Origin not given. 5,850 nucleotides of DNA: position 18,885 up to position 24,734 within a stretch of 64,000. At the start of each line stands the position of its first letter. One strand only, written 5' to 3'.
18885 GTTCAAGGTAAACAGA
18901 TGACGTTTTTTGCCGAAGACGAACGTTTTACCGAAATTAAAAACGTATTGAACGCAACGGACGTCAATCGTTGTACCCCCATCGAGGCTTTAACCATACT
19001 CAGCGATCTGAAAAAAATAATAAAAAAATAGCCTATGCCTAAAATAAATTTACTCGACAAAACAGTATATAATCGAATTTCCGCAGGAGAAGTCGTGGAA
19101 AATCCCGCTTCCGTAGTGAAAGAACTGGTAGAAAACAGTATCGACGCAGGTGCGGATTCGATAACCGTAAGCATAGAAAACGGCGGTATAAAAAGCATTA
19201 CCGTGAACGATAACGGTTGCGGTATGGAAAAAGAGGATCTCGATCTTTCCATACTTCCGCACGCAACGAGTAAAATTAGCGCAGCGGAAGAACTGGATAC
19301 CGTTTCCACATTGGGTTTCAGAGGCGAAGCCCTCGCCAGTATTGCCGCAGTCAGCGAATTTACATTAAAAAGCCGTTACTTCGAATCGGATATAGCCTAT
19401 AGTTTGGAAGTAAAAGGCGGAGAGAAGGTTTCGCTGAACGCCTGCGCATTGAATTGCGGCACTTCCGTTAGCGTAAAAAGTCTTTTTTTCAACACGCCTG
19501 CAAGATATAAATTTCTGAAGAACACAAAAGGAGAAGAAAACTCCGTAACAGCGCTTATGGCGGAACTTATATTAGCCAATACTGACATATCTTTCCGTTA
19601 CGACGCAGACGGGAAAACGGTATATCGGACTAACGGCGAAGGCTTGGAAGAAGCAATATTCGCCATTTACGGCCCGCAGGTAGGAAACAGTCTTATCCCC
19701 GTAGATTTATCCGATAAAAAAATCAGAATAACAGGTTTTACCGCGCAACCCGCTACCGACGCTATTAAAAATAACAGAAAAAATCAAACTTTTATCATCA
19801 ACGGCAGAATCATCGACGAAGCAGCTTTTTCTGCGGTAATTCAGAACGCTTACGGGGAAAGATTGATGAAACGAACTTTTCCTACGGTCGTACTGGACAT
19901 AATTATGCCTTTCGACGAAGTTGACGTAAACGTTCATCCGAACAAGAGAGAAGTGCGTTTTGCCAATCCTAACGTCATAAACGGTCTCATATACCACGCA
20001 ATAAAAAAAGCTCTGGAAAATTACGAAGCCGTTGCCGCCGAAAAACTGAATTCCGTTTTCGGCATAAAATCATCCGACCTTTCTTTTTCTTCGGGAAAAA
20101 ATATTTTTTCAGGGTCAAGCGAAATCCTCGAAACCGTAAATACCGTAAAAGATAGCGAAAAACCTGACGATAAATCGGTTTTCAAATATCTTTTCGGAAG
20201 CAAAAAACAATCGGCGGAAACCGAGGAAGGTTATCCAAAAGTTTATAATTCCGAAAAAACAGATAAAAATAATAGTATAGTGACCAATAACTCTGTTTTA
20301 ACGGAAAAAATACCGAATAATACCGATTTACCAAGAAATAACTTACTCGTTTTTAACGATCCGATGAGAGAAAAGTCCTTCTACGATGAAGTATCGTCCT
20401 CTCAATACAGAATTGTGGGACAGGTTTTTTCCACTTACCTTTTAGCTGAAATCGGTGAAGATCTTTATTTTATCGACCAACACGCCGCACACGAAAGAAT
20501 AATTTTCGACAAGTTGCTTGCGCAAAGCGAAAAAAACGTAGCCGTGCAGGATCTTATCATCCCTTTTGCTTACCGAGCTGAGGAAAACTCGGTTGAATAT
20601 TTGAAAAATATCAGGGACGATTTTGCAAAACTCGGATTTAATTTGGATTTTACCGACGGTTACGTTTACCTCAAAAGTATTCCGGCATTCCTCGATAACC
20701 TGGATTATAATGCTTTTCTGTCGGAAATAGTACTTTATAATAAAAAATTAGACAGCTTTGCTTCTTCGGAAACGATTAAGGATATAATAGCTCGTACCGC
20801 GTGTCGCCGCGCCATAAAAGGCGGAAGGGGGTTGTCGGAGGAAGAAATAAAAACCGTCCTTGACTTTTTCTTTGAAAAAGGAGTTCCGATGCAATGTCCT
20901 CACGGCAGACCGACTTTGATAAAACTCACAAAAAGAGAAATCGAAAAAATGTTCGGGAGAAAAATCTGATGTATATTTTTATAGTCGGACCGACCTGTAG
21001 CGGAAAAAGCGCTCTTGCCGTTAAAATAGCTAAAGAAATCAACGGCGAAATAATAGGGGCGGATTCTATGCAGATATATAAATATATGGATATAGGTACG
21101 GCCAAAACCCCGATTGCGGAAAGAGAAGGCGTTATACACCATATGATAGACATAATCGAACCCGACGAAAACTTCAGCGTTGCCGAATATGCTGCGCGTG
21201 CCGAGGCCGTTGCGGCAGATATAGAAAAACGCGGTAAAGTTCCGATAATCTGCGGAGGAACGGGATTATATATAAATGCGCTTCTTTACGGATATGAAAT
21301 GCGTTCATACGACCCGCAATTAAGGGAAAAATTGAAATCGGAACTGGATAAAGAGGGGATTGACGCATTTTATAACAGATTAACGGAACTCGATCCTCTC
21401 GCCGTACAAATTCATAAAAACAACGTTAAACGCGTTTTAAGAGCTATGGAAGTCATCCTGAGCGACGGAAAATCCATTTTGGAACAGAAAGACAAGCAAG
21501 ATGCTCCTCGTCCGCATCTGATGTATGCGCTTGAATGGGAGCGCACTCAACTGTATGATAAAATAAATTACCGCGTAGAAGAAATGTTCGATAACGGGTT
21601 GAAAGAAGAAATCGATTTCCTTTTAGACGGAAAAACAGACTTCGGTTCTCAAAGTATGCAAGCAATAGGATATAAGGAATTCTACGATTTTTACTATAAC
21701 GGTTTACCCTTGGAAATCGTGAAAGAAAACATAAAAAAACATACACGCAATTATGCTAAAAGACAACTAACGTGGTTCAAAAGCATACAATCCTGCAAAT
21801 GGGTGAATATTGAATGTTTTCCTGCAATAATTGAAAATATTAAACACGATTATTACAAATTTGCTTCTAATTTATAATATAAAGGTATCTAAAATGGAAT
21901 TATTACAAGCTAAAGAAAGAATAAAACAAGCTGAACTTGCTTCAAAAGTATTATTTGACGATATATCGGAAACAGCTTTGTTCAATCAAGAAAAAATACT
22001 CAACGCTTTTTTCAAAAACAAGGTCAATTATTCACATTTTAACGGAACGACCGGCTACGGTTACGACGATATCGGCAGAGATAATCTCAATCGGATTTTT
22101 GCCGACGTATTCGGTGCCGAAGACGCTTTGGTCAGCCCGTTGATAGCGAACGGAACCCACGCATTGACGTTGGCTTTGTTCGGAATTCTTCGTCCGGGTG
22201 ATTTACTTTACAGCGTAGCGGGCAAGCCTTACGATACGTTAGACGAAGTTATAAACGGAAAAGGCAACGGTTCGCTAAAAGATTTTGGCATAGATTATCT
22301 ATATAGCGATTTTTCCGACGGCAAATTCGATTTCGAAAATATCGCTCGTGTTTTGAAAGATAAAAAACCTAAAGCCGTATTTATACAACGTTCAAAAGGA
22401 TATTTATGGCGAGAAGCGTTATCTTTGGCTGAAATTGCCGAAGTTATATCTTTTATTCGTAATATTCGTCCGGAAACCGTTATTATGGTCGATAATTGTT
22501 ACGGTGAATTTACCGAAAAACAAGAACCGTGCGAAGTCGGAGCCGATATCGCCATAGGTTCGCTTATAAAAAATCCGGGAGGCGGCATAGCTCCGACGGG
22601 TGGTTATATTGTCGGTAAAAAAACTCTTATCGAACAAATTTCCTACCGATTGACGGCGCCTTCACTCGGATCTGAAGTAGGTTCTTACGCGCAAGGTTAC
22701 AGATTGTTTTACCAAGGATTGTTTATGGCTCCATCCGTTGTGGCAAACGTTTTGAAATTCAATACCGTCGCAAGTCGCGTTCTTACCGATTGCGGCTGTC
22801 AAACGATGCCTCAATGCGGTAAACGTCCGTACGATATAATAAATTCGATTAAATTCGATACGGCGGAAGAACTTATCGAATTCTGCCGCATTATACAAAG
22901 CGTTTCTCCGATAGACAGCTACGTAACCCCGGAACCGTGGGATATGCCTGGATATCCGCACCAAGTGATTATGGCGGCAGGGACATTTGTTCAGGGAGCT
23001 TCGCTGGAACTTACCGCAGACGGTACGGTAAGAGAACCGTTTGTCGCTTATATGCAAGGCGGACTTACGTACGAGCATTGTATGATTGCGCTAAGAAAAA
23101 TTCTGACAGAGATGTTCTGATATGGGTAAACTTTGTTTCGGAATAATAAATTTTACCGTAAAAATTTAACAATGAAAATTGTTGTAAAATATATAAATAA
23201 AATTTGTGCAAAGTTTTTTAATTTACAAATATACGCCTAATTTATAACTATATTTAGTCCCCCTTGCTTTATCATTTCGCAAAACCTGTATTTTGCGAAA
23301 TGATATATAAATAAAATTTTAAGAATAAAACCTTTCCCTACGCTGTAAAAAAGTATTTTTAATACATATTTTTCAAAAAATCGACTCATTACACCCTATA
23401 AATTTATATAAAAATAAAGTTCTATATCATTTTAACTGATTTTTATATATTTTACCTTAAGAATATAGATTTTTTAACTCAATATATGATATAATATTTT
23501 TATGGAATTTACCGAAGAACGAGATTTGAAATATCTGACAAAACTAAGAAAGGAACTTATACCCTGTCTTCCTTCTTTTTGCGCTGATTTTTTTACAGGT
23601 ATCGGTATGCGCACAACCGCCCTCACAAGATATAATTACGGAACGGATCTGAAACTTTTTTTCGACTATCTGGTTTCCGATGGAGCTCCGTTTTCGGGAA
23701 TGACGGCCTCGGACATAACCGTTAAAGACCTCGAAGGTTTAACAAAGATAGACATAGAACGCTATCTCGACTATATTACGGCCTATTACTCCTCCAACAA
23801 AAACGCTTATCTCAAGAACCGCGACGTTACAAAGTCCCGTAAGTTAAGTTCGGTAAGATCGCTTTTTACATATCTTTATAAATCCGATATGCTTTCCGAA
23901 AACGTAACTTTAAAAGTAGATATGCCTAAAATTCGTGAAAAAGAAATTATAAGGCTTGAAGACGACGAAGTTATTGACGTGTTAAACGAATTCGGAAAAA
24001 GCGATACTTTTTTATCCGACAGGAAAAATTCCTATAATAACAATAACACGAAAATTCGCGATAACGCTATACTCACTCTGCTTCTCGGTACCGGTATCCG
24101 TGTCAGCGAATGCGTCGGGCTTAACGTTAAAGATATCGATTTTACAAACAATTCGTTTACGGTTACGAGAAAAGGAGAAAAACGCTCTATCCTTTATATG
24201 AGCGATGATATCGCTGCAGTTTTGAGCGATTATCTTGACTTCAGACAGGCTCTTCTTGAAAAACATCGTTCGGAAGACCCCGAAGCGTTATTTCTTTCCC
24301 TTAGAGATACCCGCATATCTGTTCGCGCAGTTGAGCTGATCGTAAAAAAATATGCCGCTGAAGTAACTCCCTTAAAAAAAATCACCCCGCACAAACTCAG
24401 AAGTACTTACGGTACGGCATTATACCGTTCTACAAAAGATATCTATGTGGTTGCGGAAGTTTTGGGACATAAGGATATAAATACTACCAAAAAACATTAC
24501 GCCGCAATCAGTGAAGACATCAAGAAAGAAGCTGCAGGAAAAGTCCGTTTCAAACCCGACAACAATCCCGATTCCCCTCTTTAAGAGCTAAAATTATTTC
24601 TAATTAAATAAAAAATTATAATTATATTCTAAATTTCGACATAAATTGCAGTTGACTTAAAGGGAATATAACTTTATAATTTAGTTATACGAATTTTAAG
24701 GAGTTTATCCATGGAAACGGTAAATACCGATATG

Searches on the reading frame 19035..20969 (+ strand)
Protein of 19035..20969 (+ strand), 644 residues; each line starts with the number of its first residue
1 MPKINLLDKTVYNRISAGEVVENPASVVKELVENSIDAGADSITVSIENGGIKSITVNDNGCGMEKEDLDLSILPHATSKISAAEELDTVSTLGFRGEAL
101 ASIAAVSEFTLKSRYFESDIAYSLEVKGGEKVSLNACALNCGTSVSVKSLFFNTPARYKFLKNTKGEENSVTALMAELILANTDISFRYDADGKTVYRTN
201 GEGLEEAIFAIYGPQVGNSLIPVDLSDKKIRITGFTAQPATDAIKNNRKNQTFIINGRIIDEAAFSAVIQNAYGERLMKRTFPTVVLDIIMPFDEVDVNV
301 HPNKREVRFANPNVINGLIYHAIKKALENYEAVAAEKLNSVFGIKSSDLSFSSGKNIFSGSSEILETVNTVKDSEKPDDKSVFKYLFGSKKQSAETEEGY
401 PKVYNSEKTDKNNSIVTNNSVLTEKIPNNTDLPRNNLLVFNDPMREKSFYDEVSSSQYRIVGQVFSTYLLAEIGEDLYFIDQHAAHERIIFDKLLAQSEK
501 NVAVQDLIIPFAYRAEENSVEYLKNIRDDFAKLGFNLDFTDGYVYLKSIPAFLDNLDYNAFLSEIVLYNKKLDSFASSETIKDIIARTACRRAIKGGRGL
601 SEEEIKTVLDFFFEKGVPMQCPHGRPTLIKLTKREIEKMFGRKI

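Call 51: search_protein_families(library=pfam, proteins=[window:19035-20969:+])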
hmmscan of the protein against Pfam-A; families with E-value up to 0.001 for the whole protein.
window:19035-20969:+ (644 aa): 4 families
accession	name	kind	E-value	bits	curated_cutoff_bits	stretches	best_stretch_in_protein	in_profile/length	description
PF01119.25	DNA_mis_repair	-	1.5e-31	108.9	26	1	210-327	3-118/119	DNA mismatch repair protein, C-terminal domain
PF08676.16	MutL_C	-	2e-30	105.8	25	1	461-598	1-140/142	MutL C terminal dimerisation domain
PF13589.12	HATPase_c_3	-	1.1e-13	51.8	25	1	25-127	4-106/137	Histidine kinase-, DNA gyrase B-, and HSP90-like ATPase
PF02518.31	HATPase_c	-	1.1e-08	35.9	26.4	1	26-78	8-63/111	Histidine kinase-, DNA gyrase B-, and HSP90-like ATPase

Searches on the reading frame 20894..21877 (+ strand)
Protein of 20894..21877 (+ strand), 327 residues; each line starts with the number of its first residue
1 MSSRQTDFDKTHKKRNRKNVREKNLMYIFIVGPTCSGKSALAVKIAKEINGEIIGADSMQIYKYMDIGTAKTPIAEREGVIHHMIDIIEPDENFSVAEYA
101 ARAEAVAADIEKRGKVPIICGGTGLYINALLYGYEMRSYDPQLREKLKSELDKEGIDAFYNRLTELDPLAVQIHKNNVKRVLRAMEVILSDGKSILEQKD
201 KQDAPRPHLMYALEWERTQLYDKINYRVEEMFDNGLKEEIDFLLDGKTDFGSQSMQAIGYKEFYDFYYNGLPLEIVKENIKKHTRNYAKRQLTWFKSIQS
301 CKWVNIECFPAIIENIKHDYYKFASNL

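Call 51: search_protein_families(library=pfam, proteins=[window:20894-21877:+])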
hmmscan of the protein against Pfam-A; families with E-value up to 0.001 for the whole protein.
window:20894-21877:+ (327 aa): 2 families
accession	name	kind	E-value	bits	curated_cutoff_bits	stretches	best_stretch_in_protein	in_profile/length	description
PF01715.23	IPPT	-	6.2e-80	268.8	23.6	1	60-297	1-242/243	IPP transferase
PF01745.22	IPT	-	1.1e-06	28.7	20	1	29-76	5-52/233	Isopentenyl transferase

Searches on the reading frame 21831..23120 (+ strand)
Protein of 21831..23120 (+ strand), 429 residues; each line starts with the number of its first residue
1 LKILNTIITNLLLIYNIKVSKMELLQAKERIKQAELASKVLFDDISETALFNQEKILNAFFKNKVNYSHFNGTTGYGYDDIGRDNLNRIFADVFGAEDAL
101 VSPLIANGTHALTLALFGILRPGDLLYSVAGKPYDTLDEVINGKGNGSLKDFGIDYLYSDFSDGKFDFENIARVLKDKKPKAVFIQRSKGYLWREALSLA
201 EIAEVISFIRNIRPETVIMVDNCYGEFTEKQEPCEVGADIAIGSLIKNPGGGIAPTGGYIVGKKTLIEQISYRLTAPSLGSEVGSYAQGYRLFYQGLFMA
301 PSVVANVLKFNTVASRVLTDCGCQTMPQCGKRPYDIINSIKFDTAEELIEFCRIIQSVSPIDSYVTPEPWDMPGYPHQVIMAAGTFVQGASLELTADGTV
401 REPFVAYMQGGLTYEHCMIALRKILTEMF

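Call 51: search_protein_families(library=pfam, proteins=[window:21831-23120:+])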
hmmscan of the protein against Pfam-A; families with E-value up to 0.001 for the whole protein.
window:21831-23120:+ (429 aa): 2 families
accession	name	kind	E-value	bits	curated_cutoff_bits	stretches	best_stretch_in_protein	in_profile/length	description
PF06838.17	Met_gamma_lyase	-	5.6e-163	542.6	24.2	1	29-428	3-404/405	Methionine gamma-lyase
PF01053.26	Cys_Met_Meta_PP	-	2.8e-07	29.9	27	1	69-271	37-222/381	Cys/Met metabolism PLP-dependent enzyme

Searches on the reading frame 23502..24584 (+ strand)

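Call 51: search_protein_families(library=pfam, proteins=[window:23502-24584:+])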
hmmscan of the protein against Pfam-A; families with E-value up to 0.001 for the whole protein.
window:23502-24584:+ (360 aa): 2 families
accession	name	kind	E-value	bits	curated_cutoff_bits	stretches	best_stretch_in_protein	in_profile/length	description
PF00589.27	Phage_integrase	-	7.3e-34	117.5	27.1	1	180-337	17-169/172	Phage integrase family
PF02899.23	Phage_int_SAM_1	-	0.00088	19.9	22.3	0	41-127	17-81/83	Phage integrase, N-terminal SAM-like domain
